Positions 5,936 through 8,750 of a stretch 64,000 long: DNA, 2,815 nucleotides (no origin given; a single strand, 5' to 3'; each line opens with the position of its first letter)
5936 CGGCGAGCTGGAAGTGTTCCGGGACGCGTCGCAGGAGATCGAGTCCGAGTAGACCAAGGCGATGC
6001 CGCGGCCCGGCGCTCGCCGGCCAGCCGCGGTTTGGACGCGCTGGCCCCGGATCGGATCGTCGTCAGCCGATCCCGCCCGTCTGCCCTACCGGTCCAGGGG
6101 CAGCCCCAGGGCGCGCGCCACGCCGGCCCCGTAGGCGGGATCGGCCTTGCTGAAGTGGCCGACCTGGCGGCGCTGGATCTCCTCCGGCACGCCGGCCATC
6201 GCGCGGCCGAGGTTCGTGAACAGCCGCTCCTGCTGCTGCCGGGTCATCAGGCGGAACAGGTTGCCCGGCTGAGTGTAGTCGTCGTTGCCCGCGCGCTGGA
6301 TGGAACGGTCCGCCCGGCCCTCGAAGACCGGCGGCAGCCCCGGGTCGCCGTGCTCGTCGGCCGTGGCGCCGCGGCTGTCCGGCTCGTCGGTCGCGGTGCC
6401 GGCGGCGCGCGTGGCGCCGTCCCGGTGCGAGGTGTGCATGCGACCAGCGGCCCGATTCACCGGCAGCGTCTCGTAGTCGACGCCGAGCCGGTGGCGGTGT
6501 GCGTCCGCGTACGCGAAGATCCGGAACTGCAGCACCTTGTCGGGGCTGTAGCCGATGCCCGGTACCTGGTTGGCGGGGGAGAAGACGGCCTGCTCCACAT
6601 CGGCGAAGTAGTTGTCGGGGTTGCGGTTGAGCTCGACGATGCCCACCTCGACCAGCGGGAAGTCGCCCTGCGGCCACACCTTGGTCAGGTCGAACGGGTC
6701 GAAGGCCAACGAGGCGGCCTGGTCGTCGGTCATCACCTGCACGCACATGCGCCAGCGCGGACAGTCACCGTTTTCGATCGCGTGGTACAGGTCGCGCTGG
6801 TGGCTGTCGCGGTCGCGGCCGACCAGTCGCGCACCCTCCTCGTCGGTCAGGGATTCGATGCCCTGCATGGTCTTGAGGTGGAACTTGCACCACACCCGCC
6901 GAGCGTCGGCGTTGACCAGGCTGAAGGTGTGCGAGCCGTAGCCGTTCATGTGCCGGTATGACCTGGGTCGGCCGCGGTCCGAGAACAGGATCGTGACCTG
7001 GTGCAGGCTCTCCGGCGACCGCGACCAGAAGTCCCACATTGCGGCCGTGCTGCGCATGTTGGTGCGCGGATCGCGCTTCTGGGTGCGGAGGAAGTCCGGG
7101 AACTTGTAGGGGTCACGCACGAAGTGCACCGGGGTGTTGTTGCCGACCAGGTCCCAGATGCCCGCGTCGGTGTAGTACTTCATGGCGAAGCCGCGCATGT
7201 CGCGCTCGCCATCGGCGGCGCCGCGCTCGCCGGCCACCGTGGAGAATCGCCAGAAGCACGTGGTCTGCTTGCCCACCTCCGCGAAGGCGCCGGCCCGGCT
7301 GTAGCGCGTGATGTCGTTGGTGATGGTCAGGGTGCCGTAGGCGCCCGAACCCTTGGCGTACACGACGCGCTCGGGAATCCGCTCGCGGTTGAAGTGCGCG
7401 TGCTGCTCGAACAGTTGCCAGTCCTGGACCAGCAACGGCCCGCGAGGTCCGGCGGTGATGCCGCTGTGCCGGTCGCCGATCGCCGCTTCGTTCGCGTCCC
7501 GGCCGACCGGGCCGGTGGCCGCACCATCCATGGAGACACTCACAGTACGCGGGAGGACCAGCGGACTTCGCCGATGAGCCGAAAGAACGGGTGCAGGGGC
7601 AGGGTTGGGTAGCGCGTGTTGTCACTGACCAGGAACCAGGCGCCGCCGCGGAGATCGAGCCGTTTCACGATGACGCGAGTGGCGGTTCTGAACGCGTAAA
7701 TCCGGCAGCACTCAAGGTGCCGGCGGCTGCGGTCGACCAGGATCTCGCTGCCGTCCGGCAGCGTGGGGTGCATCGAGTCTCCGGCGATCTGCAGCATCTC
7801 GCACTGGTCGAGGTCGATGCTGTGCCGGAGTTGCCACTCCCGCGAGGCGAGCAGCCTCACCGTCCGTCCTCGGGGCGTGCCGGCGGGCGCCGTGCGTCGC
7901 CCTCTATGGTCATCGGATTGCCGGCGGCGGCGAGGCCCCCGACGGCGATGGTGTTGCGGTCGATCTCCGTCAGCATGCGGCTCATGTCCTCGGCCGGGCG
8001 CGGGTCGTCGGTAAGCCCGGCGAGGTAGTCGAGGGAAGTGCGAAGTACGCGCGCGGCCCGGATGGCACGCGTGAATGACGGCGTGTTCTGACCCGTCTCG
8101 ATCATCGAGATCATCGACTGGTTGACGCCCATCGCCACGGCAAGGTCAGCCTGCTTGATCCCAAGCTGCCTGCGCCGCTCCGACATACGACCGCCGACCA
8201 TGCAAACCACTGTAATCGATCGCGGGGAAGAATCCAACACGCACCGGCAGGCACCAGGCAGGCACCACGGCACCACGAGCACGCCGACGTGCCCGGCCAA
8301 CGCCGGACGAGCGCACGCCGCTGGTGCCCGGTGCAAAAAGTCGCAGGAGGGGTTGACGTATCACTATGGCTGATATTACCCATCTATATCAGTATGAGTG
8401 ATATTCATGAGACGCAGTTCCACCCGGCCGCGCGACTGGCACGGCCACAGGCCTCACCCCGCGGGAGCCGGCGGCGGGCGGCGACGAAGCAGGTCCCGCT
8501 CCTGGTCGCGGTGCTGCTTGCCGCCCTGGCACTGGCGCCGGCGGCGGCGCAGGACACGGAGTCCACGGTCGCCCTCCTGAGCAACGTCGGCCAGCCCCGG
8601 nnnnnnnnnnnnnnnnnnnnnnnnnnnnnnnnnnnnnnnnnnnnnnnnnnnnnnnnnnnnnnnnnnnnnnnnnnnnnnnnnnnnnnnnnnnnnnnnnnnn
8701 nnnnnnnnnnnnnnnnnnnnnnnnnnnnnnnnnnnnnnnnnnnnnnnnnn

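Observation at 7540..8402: Split LexA/CI-like XRE-S24 repressor (-1 shift at a GTGA overlap) in an operon with catalase, divergent from a giant adhesin-like gene through a nested palindrome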

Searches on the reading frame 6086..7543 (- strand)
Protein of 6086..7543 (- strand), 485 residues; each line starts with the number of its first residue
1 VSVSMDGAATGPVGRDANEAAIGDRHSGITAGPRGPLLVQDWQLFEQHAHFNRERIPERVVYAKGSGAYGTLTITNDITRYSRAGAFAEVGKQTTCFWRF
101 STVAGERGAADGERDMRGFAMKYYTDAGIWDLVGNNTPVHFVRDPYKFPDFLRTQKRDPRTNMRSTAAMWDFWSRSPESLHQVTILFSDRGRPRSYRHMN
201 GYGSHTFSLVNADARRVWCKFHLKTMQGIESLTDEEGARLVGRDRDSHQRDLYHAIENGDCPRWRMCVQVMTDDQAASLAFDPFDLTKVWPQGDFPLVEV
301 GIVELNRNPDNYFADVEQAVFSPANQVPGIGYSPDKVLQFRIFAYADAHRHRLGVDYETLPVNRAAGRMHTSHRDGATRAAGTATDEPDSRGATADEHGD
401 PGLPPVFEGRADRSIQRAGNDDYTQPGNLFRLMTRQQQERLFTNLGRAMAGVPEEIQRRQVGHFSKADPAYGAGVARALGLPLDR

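Call 9: search_protein_families(library=pfam, proteins=[window:6086-7543:-], max_evalue=0.01)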
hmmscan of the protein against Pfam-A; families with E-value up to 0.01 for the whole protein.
window:6086-7543:- (485 aa): 2 families
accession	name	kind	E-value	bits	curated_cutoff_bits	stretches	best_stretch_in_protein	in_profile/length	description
PF00199.24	Catalase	-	1.4e-170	567.9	25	1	18-385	4-371/383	Catalase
PF06628.17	Catalase-rel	-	5.7e-22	78.1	30.1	1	420-479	5-65/65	Catalase-related immune-responsive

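Call 12: find_encoding_contigs(protein=window:6086-7543:-, flank=10000, max_places=6)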
Protein window:6086-7543:- (485 aa): no gene with exactly this product is on record in the collection.

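Call 14: find_encoding_contigs(protein=window:6086-7531:-, flank=10000, max_places=6)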
Protein window:6086-7531:- (481 aa): 1 contig read that carries it; 1 place shown.
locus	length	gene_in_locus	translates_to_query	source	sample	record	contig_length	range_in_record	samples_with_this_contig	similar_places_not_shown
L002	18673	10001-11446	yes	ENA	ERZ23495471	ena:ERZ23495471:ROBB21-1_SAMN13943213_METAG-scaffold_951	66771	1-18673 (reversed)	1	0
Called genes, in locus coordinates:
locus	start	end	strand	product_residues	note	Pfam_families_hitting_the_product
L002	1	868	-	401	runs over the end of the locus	PF05721:PhyH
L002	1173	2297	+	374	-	PF01408:GFO_IDH_MocA, PF22725:GFO_IDH_MocA_C3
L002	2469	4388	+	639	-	PF00072:Response_reg (weak), PF13188:PAS_8 (weak), PF08448:PAS_4 (weak), PF00158:Sigma54_activat, PF14532:Sigma54_activ_2, PF25601:AAA_lid_14, PF02796:HTH_7 (weak), PF02954:HTH_8, +1 more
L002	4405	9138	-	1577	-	-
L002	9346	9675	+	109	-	PF01381:HTH_3, PF13560:HTH_31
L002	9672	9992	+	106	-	PF00717:Peptidase_S24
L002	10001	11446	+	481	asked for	PF00199:Catalase, PF06628:Catalase-rel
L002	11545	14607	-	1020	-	PF00072:Response_reg (weak), PF00989:PAS (faint), PF08448:PAS_4, PF13188:PAS_8 (weak), PF13426:PAS_9, PF00072:Response_reg (weak), PF08448:PAS_4 (weak)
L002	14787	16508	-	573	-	PF13416:SBP_bac_8 (weak)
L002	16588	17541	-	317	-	-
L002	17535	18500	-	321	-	PF00528:BPD_transp_1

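Call 66: search_protein_families(library=padloc, proteins=[window:6086-7531:-], max_evalue=0.001)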
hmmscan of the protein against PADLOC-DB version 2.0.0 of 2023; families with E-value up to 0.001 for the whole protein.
window:6086-7531:- (481 aa): 0 families

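Call 74: search_solved_structures(query=window:6086-7531:-, max_evalue=1e-50, show_alignments=2)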
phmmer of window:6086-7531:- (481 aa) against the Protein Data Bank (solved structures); distinct sequences matched with E-value up to 1e-50: 94 (the best 60 are shown).
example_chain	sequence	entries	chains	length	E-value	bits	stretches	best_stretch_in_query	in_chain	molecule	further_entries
4e37_A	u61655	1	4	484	1.8e-185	620.8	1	16-480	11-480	Catalase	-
2isa_A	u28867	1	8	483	1e-175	588.6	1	23-479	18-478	Catalase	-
1h6n_A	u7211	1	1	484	2.1e-174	584.2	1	16-475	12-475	CATALASE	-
3hb6_A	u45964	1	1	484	4.7e-174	583.1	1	16-475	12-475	Catalase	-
1m85_A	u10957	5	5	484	7.4e-174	582.5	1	16-475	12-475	catalase | CATALASE COMPOUND II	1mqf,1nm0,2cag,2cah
1h7k_A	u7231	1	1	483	1.1e-173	581.9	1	16-475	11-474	CATALASE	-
1e93_A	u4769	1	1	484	2.5e-173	580.7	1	16-475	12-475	CATALASE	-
1qwl_A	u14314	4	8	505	2.6e-169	567.5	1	16-475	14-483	KatA catalase | Catalase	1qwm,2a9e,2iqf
9nh3_A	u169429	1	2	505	6.1e-169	566.2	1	16-475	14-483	Catalase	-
6pt7_A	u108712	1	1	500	2.5e-165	554.3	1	16-478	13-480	Catalase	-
3re8_A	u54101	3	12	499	5.6e-148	497.1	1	17-472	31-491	Catalase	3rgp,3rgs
1tgu_A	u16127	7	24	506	6.6e-148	496.9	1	17-472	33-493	Catalase | PROTEIN (CATALASE)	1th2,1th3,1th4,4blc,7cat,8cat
3j7b_A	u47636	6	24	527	6.7e-148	496.8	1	17-472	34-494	Catalase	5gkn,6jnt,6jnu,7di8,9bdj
3nwl_A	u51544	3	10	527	7.6e-148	496.7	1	17-472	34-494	Catalase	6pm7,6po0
1dgf_A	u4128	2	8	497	1.3e-146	492.5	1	17-472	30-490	CATALASE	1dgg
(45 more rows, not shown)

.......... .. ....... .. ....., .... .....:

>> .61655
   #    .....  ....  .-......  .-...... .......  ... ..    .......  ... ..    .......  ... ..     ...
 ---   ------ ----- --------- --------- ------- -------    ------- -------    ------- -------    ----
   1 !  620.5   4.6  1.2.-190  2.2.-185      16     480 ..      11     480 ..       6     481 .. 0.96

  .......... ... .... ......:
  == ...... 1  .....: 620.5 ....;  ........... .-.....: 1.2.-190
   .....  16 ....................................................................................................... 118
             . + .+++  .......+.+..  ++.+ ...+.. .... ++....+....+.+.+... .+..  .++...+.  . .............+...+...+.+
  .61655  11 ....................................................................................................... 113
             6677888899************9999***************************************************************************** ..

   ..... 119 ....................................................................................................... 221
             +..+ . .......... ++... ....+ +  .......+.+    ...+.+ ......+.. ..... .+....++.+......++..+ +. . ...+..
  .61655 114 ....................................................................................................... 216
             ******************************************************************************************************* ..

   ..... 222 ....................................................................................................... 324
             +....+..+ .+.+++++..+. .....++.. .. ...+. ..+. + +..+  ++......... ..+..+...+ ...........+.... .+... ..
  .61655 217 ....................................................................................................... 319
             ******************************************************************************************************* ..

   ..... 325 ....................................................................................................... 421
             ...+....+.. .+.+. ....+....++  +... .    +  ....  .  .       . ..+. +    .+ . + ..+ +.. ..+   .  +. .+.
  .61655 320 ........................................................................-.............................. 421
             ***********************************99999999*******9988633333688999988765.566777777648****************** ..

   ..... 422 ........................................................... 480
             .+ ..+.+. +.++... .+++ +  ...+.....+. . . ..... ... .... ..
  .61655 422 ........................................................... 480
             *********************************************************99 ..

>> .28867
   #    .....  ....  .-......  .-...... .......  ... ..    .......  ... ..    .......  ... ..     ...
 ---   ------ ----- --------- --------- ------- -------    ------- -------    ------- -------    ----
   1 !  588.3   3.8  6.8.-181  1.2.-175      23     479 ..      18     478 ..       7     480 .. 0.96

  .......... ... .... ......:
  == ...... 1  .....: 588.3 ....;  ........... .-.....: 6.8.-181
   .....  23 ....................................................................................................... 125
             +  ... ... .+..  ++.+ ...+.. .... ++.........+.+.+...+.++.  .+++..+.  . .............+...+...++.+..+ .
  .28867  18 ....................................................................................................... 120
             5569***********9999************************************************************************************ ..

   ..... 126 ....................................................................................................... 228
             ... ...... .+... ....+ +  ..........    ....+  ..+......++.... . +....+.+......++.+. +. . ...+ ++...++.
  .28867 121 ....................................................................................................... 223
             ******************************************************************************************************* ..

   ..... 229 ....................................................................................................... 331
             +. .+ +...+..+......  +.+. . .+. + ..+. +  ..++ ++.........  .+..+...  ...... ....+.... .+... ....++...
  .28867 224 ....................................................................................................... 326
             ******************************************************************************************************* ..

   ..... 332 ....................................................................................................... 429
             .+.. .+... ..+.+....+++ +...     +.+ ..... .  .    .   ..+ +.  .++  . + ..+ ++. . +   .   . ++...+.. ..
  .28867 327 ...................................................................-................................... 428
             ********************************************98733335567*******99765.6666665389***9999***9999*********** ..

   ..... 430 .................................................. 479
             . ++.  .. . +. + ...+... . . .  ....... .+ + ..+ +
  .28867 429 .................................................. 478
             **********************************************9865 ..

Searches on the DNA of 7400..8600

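Call 80: search_rna_families(source=window, start=7400, end=8600, threshold=evalue, max_evalue=1)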
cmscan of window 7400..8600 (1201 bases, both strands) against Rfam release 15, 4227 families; matches with E-value up to 1: 0.
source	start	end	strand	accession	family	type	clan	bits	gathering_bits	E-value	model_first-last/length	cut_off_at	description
